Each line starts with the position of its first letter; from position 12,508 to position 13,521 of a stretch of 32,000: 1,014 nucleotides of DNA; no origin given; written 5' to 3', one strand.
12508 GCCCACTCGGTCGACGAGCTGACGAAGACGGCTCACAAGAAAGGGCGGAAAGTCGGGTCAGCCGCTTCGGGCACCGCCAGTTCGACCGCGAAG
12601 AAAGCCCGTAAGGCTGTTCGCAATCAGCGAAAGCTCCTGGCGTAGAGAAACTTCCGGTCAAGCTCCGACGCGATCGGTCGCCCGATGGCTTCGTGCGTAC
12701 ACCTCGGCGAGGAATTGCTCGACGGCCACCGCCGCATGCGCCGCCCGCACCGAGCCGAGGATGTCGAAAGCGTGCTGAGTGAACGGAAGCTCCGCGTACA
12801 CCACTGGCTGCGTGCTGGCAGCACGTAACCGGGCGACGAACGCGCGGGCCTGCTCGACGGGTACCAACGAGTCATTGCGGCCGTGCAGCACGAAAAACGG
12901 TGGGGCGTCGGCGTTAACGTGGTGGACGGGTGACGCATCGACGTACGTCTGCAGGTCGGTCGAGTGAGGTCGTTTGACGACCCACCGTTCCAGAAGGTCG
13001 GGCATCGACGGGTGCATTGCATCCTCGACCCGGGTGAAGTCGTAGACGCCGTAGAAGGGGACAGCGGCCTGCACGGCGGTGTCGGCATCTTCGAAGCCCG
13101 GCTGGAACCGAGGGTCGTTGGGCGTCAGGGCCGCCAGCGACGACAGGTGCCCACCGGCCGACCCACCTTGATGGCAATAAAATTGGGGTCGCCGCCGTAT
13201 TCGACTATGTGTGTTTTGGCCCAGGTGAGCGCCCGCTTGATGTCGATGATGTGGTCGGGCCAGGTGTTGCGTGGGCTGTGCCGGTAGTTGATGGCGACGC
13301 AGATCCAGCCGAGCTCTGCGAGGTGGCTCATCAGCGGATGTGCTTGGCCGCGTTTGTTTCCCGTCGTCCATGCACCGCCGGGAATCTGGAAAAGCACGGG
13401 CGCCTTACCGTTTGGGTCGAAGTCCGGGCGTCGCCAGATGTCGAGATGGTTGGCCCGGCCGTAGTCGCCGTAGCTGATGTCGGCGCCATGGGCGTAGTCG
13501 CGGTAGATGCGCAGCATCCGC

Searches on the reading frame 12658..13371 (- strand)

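Call 17: search_protein_families(library=pfam, proteins=[window:12658-13371:-], max_evalue=0.001)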
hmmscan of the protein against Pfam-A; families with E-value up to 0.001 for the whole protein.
window:12658-13371:- (237 aa): 3 families
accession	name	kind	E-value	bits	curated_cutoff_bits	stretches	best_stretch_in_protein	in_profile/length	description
PF20434.5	BD-FAE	-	7.9e-22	78.3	26.8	1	66-182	92-215/215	BD-FAE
PF00326.27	Peptidase_S9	-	1.4e-10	41.5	22.6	1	67-202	68-189/213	Prolyl oligopeptidase family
PF12146.15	Hydrolase_4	-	0.00081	19.2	27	0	155-194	190-229/239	Serine aminopeptidase, S33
